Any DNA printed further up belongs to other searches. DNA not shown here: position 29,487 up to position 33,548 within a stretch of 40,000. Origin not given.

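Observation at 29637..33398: Stand-alone 1253-aa nuclease-motif / P-loop NTPase / helical-repeat protein in an AT-rich, HIP1-poor islet: candidate NLR-like (Avs/bNACHT-type) anti-phage sensor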

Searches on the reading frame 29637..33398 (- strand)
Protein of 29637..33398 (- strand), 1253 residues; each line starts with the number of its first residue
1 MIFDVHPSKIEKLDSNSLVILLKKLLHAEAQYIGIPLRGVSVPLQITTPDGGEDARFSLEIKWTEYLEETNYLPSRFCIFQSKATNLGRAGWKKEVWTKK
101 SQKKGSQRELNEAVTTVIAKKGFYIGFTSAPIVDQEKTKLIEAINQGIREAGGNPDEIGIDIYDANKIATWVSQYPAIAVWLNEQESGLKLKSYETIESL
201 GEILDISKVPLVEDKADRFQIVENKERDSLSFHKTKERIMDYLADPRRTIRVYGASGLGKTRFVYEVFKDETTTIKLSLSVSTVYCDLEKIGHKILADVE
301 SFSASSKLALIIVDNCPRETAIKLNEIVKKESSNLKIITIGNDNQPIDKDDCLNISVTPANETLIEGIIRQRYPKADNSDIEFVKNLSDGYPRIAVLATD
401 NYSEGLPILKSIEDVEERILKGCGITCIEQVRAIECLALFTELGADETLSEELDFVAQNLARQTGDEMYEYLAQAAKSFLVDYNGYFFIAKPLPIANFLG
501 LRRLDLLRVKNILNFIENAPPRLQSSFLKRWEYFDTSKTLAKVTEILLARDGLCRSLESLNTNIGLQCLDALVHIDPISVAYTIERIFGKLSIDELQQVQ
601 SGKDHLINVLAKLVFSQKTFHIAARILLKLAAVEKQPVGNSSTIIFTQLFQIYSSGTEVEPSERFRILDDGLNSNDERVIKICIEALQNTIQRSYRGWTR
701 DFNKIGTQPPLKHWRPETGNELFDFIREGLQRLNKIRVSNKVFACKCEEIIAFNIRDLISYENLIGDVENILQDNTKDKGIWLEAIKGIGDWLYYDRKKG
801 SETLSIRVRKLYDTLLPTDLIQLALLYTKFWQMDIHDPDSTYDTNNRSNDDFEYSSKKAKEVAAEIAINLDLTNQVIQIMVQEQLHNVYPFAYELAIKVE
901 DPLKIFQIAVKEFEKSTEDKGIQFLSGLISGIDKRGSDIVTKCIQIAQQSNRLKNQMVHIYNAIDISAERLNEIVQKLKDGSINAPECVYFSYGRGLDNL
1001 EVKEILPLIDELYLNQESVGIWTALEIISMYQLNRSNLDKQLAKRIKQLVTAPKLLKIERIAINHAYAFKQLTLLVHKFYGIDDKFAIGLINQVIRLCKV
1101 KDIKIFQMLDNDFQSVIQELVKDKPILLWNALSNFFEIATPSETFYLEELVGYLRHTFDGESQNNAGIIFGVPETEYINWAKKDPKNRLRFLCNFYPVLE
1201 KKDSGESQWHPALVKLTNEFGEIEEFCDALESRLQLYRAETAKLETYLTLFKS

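Call 3: search_protein_families(library=pfam, proteins=[window:29637-33398:-], max_evalue=1)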
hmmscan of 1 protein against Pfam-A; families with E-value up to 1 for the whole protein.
window:29637-33398:- (1253 aa): 1 family
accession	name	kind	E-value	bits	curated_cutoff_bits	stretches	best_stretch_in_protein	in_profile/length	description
PF13191.12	AAA_16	-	0.24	12.3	32.6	0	246-274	22-51/167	AAA ATPase domain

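Call 4: search_protein_families(library=padloc, proteins=[window:29637-33398:-], max_evalue=1)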
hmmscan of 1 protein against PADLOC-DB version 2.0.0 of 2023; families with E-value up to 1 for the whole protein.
window:29637-33398:- (1253 aa): 1 family
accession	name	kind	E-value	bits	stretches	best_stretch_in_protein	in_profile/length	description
PDLC03991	PD-Lambda-4_A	-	1.2e-69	233.2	1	2-1044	3-1040/1283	-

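Call 5: search_protein_families(library=ncbifam, proteins=[window:29637-33398:-], max_evalue=1)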
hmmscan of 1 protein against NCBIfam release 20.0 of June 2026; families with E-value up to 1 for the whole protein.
window:29637-33398:- (1253 aa): 0 families

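Call 16: search_solved_structures(query=window:29637-33398:-, max_evalue=10, show_alignments=2)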
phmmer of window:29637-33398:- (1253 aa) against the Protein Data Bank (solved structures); distinct sequences matched with E-value up to 10: 0.

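Call 19: find_homologous_proteins(query=window:29637-33398:-, max_evalue=0.001)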
Query window:29637-33398:- (1253 aa): 218 proteins with E <= 0.001 among 8000 candidates; the best 120 are listed.
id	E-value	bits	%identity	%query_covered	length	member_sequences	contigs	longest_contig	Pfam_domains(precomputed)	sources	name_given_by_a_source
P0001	0.0e+0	2595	92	100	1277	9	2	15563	-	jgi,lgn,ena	jgi:hypothetical protein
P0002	0.0e+0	2588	92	100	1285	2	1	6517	-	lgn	-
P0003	0.0e+0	2477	88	100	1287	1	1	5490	-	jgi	jgi:hypothetical protein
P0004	0.0e+0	1710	62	100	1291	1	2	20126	-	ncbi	-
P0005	0.0e+0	1695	62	98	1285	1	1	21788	-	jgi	jgi:hypothetical protein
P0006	0.0e+0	1693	61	100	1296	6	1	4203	-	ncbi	-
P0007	0.0e+0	1689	61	99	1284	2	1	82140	-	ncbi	ncbi:hypothetical protein V5G28_015455 [Scytonema sp. PRP1]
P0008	0.0e+0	1671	60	100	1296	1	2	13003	-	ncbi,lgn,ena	-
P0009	0.0e+0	1627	61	98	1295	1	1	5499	-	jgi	jgi:hypothetical protein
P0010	0.0e+0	1624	59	100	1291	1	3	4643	-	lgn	-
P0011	0.0e+0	1621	59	100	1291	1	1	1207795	-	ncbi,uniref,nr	ncbi:hypothetical protein K9N68_39015 (plasmid) [Kovacikia minuta CCNUW1]|uniref:hypothetical protei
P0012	0.0e+0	1611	59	100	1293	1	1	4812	-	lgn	-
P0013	0.0e+0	1606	58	100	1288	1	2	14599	-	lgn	-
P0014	0.0e+0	1598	59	98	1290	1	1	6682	-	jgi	jgi:hypothetical protein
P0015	0.0e+0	1587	58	98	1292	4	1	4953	-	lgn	-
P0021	0.0e+0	1564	58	98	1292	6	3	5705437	-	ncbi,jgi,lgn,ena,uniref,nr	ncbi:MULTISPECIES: hypothetical protein [Nostocales]|jgi:hypothetical protein|uniref:Uncharacterized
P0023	0.0e+0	1559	58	100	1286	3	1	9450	-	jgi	jgi:hypothetical protein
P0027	0.0e+0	1552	57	100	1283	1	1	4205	-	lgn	-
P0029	0.0e+0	1548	58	98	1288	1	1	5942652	-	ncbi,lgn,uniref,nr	ncbi:hypothetical protein PCC7424_3851 [Gloeothece citriformis PCC 7424]|uniref:Uncharacterized prot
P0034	0.0e+0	1538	58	100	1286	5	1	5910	-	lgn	-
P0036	0.0e+0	1502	56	99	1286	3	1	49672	-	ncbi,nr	ncbi:hypothetical protein H6G90_28525 [Nostoc sp. FACHB-145]|nr:hypothetical protein [Nostoc sp. FAC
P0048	0.0e+0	1463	55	100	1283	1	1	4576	-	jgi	jgi:hypothetical protein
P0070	0.0e+0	1259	47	100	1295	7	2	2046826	-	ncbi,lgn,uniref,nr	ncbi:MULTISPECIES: hypothetical protein [unclassified Burkholderia]|uniref:hypothetical protein n=1 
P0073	0.0e+0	1254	48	99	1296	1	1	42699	-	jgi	jgi:hypothetical protein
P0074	0.0e+0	1253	47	99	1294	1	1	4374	-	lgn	-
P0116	5.9e-256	870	38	98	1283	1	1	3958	PF13401.13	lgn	-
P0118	2.4e-255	868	38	98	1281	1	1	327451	-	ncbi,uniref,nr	ncbi:hypothetical protein [Rhizobium leguminosarum]|uniref:hypothetical protein n=1 Tax=Rhizobium le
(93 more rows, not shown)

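Call 27: find_encoding_contigs(protein=P0001, flank=10000, max_places=4)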
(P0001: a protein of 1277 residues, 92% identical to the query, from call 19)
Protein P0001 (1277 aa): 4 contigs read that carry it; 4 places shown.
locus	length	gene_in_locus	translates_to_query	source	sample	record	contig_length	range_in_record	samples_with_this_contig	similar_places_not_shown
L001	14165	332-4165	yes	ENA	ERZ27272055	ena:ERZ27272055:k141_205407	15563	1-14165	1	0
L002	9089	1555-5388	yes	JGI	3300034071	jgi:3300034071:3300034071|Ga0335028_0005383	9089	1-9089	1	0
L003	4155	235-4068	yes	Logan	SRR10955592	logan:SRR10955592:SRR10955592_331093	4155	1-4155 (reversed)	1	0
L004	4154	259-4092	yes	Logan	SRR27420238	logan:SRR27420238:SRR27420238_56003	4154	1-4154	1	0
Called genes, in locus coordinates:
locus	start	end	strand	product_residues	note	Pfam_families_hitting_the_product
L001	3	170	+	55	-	?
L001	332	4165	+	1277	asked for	-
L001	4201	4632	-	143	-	-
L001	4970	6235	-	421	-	PF07992:Pyr_redox_2 (faint), PF01266:DAO (faint), PF13454:NAD_binding_9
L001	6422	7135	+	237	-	-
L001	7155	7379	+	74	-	-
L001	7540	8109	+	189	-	-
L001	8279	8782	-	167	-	-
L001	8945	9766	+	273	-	-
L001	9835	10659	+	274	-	PF00149:Metallophos, PF12850:Metallophos_2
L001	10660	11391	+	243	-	-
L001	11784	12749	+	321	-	PF00009:GTP_EFTU (faint), PF02492:cobW, PF03193:RsgA_GTPase (faint), PF07683:CobW_C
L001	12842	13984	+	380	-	-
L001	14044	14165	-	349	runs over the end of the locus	PF01297:ZnuA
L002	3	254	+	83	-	?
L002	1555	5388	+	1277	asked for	-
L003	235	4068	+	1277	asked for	-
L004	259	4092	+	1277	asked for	-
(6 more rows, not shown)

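Call 37: search_protein_families(library=padloc, proteins=[P0001, P0021, P0070, P0118], max_evalue=0.001)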
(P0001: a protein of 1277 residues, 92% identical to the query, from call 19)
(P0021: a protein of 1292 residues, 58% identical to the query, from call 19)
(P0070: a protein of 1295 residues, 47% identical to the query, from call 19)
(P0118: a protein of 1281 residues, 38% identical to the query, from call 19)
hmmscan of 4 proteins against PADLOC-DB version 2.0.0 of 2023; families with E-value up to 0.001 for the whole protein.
P0001 (1277 aa): 2 families
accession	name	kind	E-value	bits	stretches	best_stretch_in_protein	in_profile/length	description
PDLC03991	PD-Lambda-4_A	-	1.3e-71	239.7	1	2-1045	3-1041/1283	-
PDLC03990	PD-Lambda-4_A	-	9.8e-15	51.7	1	363-1048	10-704/943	-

P0021 (1292 aa): 2 families
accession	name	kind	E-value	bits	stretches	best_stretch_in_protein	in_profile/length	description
PDLC03991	PD-Lambda-4_A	-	1.3e-72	243.1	1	2-1043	3-1043/1283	-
PDLC03990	PD-Lambda-4_A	-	1.1e-13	48.2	1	363-1048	13-708/943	-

P0070 (1295 aa): 2 families
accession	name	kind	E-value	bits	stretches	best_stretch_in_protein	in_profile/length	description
PDLC03991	PD-Lambda-4_A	-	2.3e-86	288.6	1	2-1291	3-1271/1283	-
PDLC03990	PD-Lambda-4_A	-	2.3e-19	67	1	446-1084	93-739/943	-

P0118 (1281 aa): 2 families
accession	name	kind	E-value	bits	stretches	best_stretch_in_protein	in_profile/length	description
PDLC03991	PD-Lambda-4_A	-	8.1e-66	220.5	1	1-1279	3-1271/1283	-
PDLC03990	PD-Lambda-4_A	-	6.5e-09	32.4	1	367-796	12-445/943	-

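Call 42: find_related_loci(query=A1, collection=genome_contigs, flank=10000)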
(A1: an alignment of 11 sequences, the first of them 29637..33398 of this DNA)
Query A1 (1253 aa) in genome_contigs; peptide patterns used: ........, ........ (x = any residue, [..] = any of these).
75 stretches matched a pattern; 14 encode a relative of the query (tblastn E <= 1e-3); 14 distinct loci.
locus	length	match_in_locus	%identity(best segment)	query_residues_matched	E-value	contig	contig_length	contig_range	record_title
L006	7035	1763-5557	60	1-1252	0e+0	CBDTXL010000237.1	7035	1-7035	MAG TPA_asm: uncultured bacterium isolate ERR2431955_maxbin2_4 genome assembly, contig: ERZ23878311.8730, whole genome s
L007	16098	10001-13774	62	1-1253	0e+0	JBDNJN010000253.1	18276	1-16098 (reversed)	MAG: Pseudanabaena sp. isolate metabat2.78.ELB k141_1375056, whole genome shotgun sequence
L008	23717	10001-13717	58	1-1234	0e+0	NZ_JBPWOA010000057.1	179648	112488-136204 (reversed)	Anabaena sp. WFMT contig_57, whole genome shotgun sequence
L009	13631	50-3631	58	34-1230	0e+0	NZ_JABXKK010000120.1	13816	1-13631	MAG: Nostoc sp. NMS8 NODE_1902_length_13816_cov_95.4922, whole genome shotgun sequence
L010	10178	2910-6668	55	1-1253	0e+0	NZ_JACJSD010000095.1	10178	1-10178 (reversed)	Nostoc sp. FACHB-280 contig95, whole genome shotgun sequence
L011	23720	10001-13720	54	1-1234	0e+0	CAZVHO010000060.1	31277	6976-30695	MAG TPA_asm: uncultured Thermodesulfobacteriota bacterium isolate binchicken_co266_158 genome assembly, contig: NODE_245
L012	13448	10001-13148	91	1-1049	0e+0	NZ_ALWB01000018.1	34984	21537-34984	Pseudanabaena biceps PCC 7429 scaffold_00018, whole genome shotgun sequence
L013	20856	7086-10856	57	1-1235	0e+0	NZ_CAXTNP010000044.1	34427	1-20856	MAG: uncultured Nostoc sp. isolate public_SRR14722145_metawrap_bin.2 public_SRR14722145_metawrap_bin.2_44, whole genome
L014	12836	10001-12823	56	1-935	0e+0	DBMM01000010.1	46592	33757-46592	MAG TPA_asm: Geobacter sp. UBA698 UBA698_contig_298, whole genome shotgun sequence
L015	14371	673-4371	58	1-1234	0e+0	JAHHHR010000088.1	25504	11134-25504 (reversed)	MAG: Nostoc desertorum CM1-VF14 scaffold_475_c1, whole genome shotgun sequence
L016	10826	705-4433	46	1-1234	0e+0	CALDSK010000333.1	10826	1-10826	MAG TPA_asm: uncultured Synechococcus sp. isolate SRR3401487_bin.18_CONCOCT_v1.1_MAG genome assembly, contig: ERZ1740058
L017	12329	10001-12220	60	1-742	0e+0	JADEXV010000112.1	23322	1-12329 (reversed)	Nostocales cyanobacterium LEGE 12452 NODE_156_length_23322_cov_4.17461, whole genome shotgun sequence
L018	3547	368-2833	49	453-1253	0e+0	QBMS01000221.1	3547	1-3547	MAG: Snowella sp. isolate ULC335bin1 scaffold221_size3547, whole genome shotgun sequence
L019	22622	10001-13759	54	1-1253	0e+0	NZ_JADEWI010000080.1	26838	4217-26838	Nostoc sp. LEGE 06077 NODE_188_length_26838_cov_12.599, whole genome shotgun sequence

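Call 45: find_encoding_contigs(protein=P0021, flank=10000, max_places=2)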
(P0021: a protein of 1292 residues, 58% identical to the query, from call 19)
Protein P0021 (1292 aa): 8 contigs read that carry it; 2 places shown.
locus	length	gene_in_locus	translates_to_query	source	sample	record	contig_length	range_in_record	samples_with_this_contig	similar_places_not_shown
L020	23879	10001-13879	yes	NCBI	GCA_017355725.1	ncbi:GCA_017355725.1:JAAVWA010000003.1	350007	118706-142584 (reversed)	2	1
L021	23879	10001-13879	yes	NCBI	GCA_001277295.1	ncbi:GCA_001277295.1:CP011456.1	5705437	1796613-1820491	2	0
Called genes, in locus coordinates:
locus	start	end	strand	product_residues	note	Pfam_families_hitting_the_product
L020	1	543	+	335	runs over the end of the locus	PF12774:AAA_6 (faint), PF07728:AAA_5, PF07726:AAA_3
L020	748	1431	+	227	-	PF00741:Gas_vesicle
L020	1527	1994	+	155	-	PF05121:GvpK, PF00741:Gas_vesicle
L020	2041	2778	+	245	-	PF06386:GvpL_GvpF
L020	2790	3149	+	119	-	PF05120:GvpG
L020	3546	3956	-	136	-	-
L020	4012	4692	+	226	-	PF06386:GvpL_GvpF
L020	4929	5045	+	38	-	PF13358:DDE_3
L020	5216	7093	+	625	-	PF00142:Fer4_NifH (faint), PF00448:SRP54 (faint), PF01656:CbiA, PF02374:ArsA_ATPase, PF10609:ParA (faint), PF01656:CbiA (weak), PF02374:ArsA_ATPase, PF13614:AAA_31 (weak)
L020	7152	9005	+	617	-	PF05496:RuvB_N (weak), PF00004:AAA, PF07728:AAA_5 (weak), PF13191:AAA_16 (weak), PF17862:AAA_lid_3, PF13191:AAA_16 (weak), PF00004:AAA, PF17862:AAA_lid_3, +20 more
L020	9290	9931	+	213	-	PF02782:FGGY_C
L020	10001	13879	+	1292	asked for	-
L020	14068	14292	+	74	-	PF04255:DUF433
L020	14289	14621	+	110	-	PF18480:DUF5615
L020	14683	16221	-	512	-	PF00070:Pyr_redox (faint), PF00890:FAD_binding_2 (faint), PF01266:DAO, PF01494:FAD_binding_3 (weak), PF01593:Amino_oxidase, PF03486:HI0933_like (faint), PF07992:Pyr_redox_2 (weak), PF13450:NAD_binding_8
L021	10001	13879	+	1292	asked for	-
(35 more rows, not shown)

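Call 46: find_encoding_contigs(protein=P0029, flank=10000, max_places=1)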
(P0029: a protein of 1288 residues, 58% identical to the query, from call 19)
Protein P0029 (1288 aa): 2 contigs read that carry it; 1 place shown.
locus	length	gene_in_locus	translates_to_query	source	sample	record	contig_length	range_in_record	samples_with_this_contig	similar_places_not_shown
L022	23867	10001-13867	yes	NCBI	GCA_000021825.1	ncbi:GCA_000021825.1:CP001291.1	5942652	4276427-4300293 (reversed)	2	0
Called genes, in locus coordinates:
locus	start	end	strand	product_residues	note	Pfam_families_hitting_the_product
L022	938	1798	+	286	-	-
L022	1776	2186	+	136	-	-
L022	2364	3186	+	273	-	PF13613:HTH_Tnp_4, PF01609:DDE_Tnp_1, PF13359:DDE_Tnp_4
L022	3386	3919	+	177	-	-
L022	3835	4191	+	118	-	-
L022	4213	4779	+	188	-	PF18884:TSP3_bac (faint)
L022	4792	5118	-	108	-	-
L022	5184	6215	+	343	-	-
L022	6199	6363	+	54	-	PF13592:HTH_33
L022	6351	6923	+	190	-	PF13358:DDE_3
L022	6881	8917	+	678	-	-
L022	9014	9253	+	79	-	PF04255:DUF433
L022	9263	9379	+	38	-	-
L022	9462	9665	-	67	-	-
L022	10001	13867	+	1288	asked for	-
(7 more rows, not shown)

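Call 47: find_encoding_contigs(protein=P0070, flank=10000, max_places=1)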
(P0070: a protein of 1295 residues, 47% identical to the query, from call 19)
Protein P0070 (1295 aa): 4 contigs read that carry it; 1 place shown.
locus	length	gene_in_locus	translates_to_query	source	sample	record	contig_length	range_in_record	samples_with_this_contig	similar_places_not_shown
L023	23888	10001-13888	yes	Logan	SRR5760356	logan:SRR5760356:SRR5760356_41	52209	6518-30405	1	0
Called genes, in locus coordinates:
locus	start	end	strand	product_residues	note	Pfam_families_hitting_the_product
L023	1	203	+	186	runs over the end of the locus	-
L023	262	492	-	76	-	-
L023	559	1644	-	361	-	PF01844:HNH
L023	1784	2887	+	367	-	-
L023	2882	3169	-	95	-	-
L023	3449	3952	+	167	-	-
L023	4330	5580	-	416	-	PF00145:DNA_methylase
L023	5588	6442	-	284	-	-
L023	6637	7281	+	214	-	-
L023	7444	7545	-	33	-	-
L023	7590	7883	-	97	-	-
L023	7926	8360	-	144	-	-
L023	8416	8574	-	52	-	-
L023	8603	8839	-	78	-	-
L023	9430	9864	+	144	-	-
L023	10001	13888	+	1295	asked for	-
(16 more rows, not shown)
